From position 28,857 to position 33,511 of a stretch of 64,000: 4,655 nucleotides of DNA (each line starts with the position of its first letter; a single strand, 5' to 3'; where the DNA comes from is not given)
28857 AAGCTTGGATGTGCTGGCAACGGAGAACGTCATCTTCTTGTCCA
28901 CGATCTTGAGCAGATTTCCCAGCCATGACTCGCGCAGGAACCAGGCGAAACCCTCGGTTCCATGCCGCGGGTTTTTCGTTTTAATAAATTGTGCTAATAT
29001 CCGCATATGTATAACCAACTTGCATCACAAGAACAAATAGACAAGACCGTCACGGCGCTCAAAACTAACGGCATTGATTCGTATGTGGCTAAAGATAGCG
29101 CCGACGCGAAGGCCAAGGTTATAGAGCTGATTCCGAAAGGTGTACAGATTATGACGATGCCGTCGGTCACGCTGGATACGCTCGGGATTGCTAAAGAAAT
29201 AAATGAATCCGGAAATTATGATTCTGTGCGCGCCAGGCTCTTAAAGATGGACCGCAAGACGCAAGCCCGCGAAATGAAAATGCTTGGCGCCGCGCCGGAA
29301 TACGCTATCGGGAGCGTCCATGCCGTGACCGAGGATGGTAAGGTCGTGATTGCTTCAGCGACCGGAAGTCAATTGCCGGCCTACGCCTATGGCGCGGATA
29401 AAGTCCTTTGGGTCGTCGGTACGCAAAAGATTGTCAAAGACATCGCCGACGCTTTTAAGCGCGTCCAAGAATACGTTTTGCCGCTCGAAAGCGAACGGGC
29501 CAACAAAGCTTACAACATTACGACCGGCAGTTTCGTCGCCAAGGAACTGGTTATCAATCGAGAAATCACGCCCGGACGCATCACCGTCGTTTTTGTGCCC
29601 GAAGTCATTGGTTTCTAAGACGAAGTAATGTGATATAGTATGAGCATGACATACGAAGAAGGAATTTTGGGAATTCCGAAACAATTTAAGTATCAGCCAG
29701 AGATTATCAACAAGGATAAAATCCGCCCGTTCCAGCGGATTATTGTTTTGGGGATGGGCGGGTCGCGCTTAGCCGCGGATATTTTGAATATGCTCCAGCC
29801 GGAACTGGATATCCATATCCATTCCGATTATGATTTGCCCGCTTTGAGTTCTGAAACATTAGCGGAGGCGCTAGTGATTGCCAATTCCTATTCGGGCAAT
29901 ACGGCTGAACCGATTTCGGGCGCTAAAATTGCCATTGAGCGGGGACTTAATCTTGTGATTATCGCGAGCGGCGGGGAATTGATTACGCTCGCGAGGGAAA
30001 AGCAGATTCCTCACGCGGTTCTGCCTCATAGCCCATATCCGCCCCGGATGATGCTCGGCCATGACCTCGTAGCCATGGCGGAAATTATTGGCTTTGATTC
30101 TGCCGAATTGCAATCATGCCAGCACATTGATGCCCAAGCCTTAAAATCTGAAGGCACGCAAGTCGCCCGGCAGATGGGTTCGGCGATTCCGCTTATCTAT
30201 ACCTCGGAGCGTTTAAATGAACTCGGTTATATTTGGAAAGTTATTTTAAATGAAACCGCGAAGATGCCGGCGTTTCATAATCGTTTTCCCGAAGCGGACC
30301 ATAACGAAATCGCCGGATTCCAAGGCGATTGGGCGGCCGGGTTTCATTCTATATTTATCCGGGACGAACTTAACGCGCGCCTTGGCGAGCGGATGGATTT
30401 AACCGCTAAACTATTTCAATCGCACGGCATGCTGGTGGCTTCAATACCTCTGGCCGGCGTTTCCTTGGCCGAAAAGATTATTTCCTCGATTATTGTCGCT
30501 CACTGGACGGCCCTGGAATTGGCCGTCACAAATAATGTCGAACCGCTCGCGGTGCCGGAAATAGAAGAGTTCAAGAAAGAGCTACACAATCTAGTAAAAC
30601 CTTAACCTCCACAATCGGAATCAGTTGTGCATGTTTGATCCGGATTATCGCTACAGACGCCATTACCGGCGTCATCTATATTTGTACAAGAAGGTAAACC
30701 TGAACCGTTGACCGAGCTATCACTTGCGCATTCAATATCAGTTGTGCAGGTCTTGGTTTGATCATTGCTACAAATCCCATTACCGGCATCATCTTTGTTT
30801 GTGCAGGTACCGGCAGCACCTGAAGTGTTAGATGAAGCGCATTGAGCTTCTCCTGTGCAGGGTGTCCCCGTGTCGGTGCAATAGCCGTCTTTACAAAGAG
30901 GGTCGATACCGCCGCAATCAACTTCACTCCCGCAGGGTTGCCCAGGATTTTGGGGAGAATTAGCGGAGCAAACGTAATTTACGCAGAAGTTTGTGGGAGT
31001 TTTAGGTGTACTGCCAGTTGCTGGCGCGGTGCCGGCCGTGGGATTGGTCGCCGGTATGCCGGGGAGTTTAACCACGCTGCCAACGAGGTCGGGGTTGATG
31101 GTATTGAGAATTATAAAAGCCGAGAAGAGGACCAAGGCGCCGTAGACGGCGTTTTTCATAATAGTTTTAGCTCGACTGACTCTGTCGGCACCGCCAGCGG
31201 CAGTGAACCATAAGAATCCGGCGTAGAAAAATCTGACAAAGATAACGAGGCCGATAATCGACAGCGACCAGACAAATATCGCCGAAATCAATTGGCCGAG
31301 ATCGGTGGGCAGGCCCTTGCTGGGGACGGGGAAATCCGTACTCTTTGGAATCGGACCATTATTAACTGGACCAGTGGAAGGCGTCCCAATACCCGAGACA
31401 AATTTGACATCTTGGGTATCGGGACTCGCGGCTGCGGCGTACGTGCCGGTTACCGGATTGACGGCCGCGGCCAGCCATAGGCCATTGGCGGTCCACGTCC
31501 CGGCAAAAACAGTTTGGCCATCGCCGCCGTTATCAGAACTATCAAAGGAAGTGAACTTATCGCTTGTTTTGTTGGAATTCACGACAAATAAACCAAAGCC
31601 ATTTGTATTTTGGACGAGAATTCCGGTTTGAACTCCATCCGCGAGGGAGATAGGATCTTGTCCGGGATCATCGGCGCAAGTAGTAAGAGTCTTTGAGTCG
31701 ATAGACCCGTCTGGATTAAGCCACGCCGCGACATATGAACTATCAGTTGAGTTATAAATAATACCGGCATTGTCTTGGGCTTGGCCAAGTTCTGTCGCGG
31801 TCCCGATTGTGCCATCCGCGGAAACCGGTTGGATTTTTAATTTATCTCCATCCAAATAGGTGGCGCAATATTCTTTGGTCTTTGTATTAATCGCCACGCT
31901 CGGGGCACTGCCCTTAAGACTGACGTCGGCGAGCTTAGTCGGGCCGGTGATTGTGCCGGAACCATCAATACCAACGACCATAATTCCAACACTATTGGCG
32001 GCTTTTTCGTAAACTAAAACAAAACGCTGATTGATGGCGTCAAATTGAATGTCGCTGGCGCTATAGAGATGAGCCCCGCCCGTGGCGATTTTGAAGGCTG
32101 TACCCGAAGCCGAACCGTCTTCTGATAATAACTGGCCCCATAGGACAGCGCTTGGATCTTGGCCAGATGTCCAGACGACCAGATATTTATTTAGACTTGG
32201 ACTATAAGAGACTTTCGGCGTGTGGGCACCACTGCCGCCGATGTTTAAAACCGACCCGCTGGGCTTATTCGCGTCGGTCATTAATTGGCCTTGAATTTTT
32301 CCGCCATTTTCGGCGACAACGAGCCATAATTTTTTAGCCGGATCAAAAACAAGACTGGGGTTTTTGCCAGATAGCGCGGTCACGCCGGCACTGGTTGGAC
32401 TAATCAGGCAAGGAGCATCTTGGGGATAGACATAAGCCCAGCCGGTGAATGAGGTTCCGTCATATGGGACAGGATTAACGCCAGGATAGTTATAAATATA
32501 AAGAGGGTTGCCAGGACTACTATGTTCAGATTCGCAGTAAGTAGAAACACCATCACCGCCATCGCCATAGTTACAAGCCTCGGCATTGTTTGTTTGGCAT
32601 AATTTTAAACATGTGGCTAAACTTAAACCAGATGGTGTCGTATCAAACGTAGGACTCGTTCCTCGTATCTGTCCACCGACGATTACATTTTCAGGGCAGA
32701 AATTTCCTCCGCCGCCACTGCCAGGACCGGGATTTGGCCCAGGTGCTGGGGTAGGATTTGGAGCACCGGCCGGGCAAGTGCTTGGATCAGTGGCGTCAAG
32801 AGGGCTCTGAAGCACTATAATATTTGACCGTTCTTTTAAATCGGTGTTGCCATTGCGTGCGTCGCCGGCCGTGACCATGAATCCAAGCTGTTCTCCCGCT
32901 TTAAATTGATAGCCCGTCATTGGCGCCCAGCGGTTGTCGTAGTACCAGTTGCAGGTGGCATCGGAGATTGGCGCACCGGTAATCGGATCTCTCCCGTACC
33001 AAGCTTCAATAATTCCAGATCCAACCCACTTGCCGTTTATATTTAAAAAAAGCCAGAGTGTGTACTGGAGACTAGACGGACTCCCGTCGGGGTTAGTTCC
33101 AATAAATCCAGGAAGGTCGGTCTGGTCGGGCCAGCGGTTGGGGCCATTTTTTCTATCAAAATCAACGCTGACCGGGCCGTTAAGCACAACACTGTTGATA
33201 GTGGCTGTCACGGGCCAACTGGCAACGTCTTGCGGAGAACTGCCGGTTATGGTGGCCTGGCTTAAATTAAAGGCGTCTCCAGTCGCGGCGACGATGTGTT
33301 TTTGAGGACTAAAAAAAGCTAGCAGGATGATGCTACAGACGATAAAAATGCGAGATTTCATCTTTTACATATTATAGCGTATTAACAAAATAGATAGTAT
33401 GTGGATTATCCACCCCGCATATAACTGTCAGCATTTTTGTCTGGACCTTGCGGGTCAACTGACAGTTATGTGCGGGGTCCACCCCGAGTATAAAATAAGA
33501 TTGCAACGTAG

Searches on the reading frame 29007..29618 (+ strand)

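Call 62: search_protein_families(library=pfam, proteins=[window:29007-29618:+], max_evalue=0.0001)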
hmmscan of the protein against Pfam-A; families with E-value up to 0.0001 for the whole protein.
window:29007-29618:+ (203 aa): 1 family
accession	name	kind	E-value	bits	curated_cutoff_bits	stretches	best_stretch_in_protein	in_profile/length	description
PF02589.21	LUD_dom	-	6.7e-25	88.3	22.6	1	11-197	1-189/189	LUD domain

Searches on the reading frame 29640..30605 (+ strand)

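Call 62: search_protein_families(library=pfam, proteins=[window:29640-30605:+], max_evalue=0.0001)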
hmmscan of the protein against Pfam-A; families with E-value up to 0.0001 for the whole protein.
window:29640-30605:+ (321 aa): 1 family
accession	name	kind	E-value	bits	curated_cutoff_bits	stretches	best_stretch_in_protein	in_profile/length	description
PF10432.14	bact-PGI_C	-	1.4e-32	113.2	24.5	1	170-315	3-151/151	Bacterial phospho-glucose isomerase C-terminal SIS domain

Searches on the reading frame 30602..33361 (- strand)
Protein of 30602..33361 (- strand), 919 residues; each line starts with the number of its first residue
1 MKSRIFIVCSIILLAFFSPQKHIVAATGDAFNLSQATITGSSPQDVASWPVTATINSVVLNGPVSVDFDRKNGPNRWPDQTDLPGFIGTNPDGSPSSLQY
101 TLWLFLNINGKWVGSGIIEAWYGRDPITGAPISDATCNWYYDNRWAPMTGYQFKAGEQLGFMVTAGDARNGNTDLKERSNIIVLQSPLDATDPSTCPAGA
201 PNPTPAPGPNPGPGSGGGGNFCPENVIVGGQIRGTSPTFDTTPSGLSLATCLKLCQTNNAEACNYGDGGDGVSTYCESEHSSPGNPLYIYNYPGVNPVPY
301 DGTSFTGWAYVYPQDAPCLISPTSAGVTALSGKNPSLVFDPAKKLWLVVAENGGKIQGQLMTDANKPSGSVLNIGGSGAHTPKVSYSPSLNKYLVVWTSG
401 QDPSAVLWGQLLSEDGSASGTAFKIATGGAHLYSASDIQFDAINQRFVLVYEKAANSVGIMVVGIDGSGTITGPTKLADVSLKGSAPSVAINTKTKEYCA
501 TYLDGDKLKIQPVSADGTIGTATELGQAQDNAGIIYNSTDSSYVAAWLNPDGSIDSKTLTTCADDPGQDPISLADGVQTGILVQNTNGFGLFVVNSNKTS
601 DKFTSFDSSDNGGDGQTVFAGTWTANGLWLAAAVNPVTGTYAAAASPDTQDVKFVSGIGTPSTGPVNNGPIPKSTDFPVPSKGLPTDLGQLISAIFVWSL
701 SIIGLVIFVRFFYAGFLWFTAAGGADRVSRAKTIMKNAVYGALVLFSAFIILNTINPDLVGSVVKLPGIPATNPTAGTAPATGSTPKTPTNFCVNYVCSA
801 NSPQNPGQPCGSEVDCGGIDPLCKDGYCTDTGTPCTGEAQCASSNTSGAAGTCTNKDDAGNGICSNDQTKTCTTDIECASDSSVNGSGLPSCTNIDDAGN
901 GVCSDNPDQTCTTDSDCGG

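Call 44: search_protein_families(library=pfam, proteins=[window:30602-33361:-], max_evalue=0.001)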
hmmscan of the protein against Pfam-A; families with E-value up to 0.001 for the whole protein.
window:30602-33361:- (919 aa): 1 family
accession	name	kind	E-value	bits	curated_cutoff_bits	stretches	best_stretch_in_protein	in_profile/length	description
PF18895.5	T4SS_pilin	-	4.8e-07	30.2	26.6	1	688-755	5-71/71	Type IV secretion system pilin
